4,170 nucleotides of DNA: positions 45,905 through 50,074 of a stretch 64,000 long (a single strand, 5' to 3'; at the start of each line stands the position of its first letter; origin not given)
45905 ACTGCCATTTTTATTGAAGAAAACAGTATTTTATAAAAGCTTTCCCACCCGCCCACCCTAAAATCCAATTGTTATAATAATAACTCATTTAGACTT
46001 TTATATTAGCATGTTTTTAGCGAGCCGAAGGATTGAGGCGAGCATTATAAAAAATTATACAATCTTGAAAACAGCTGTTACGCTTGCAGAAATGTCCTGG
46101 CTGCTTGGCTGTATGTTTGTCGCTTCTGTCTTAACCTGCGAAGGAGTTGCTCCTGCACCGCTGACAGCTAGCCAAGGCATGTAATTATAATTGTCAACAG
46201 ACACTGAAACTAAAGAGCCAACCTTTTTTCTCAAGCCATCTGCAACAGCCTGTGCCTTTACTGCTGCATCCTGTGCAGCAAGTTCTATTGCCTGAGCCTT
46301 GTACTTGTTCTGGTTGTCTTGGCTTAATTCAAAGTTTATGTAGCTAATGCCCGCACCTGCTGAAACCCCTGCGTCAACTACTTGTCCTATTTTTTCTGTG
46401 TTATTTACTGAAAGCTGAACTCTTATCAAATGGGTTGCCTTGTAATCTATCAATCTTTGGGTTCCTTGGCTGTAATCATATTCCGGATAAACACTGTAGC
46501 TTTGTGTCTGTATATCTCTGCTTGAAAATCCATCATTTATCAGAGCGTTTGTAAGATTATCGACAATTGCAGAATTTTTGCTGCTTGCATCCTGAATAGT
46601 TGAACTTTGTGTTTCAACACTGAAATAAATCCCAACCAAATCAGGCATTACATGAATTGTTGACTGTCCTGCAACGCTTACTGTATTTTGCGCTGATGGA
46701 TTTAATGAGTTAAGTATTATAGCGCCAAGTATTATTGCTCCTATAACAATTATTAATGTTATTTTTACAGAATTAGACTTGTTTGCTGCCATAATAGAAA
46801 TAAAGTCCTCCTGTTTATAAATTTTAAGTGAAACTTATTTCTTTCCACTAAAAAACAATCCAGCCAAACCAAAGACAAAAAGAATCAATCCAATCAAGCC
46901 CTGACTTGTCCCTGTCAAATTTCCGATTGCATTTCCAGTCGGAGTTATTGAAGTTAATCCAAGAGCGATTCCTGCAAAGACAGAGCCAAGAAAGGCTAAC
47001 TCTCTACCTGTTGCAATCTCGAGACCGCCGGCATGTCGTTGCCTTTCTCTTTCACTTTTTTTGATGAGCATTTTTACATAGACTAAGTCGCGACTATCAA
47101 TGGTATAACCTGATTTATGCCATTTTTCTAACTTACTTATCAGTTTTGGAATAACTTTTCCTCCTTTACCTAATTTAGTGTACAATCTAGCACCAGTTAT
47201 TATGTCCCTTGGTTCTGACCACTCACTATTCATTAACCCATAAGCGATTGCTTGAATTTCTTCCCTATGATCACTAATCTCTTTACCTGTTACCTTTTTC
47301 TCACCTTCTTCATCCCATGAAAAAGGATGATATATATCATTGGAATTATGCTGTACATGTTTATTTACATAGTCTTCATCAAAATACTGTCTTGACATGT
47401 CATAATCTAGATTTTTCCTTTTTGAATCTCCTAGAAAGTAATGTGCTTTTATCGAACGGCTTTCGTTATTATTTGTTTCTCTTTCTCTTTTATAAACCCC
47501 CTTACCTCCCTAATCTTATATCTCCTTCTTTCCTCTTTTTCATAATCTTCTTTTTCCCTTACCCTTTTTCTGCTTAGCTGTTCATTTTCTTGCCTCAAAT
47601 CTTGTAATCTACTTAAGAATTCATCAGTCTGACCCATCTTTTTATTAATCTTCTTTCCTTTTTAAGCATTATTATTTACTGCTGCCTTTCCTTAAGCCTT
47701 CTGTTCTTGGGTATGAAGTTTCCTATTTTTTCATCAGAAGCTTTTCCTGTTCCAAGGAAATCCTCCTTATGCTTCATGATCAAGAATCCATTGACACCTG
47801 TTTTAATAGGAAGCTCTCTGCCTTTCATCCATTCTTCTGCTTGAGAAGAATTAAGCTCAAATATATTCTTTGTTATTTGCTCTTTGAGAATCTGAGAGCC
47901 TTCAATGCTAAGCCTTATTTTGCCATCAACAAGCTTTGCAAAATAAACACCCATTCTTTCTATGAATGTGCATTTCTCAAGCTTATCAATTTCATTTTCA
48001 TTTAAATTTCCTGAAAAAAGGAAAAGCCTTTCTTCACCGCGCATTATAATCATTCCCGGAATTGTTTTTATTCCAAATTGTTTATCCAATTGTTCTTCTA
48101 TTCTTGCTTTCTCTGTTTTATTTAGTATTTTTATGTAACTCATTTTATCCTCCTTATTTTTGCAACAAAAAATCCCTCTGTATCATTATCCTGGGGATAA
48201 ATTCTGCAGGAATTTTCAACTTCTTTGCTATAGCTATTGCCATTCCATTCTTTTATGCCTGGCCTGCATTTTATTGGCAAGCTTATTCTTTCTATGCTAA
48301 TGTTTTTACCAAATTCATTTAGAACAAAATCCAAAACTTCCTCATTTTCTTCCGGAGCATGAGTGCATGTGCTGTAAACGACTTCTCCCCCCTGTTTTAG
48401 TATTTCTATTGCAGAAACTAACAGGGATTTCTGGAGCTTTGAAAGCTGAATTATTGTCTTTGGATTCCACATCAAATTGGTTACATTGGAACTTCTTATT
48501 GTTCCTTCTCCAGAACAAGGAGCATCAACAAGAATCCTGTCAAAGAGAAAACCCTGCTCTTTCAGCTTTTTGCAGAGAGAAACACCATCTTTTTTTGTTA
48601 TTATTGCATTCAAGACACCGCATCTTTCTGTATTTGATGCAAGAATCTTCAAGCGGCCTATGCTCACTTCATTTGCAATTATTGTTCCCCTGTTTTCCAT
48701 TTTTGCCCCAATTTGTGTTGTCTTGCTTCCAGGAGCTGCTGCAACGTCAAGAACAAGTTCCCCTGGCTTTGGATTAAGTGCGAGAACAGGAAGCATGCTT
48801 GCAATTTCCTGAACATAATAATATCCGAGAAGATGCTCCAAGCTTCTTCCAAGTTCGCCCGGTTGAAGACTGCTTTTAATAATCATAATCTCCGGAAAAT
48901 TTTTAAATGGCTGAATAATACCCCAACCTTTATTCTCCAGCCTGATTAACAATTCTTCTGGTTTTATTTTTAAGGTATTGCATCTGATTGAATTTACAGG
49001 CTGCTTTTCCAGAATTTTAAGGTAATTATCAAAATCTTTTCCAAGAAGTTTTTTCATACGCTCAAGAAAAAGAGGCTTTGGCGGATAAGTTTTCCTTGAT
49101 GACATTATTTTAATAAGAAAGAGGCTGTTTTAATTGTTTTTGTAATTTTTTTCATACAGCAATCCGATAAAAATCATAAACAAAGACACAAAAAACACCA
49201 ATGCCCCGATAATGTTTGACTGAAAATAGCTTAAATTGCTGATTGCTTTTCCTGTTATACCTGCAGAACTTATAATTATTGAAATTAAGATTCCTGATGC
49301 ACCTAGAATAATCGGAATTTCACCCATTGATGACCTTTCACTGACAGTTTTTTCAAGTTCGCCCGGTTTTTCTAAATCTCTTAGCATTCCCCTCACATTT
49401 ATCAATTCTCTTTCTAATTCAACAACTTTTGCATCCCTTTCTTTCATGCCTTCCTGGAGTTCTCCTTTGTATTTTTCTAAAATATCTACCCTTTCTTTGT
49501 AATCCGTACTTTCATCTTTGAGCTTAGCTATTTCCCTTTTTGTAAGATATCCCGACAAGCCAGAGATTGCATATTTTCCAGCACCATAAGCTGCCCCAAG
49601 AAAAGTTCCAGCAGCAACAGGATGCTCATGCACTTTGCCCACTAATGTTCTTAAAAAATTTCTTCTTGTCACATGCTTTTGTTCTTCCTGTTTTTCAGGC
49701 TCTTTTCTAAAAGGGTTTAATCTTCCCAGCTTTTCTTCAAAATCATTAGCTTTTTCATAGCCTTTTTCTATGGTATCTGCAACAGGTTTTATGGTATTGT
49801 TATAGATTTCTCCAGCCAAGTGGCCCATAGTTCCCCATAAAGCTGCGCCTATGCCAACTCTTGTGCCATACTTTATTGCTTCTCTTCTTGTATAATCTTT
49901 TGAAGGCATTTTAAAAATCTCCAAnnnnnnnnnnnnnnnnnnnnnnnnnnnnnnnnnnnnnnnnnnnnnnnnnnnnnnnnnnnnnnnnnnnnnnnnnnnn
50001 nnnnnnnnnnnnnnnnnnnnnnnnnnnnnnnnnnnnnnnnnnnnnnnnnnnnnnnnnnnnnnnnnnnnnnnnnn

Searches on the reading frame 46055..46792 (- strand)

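Call 16: search_protein_families(library=pfam, proteins=[window:46055-46792:-], max_evalue=0.001)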
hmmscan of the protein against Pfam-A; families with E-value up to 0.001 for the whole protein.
window:46055-46792:- (245 aa): 1 family
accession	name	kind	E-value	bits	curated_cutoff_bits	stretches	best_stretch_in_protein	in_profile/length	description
PF04402.19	SIMPL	-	1.6e-43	149.8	25.2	1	38-242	1-205/205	Protein of unknown function (DUF541)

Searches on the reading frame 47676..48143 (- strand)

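Call 16: search_protein_families(library=pfam, proteins=[window:47676-48143:-], max_evalue=0.001)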
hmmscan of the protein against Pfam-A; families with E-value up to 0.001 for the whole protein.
window:47676-48143:- (155 aa): 2 families
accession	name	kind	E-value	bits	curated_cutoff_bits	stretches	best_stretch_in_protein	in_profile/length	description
PF13636.12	Methyltranf_PUA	-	2.2e-09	37.7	27.6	1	102-150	1-49/49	RNA-binding PUA-like domain of methyltransferase RsmF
PF18277.6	AbrB_C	-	0.00045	20.3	22.8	1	70-92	14-36/37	AbrB C-terminal domain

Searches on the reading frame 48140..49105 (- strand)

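Call 16: search_protein_families(library=pfam, proteins=[window:48140-49105:-], max_evalue=0.001)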
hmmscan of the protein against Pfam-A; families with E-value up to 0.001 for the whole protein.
window:48140-49105:- (321 aa): 4 families
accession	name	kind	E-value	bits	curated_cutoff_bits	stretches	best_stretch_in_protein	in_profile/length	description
PF01189.24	Methyltr_RsmB-F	-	1.1e-52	179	27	1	108-317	2-198/199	16S rRNA methyltransferase RsmB/F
PF17125.10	Methyltr_RsmF_N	-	7.1e-14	52.4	34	1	13-100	5-85/86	N-terminal domain of 16S rRNA methyltransferase RsmF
PF22458.1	RsmF-B_ferredox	-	6.3e-05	23.5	27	1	13-63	5-55/74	Methyltr_RsmF/B-like, ferredoxin-like domain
PF01728.25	FtsJ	-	0.00041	20.8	24.1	1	113-267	20-158/181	FtsJ-like methyltransferase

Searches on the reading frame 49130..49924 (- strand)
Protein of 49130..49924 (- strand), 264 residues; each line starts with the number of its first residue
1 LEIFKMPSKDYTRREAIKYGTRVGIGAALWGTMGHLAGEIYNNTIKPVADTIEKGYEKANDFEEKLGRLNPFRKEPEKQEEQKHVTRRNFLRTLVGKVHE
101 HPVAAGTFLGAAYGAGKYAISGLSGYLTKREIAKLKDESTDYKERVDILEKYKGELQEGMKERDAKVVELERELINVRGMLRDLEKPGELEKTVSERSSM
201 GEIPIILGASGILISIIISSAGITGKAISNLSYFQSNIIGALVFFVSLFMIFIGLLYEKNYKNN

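Call 16: search_protein_families(library=pfam, proteins=[window:49130-49924:-], max_evalue=0.001)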
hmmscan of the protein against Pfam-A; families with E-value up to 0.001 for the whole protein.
window:49130-49924:- (264 aa): 1 family
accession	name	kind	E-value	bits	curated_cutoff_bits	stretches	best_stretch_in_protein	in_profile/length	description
PF16454.10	PI3K_P85_iSH2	-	0.00029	20.9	31.5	1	128-186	79-137/161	Phosphatidylinositol 3-kinase regulatory subunit P85 inter-SH2 domain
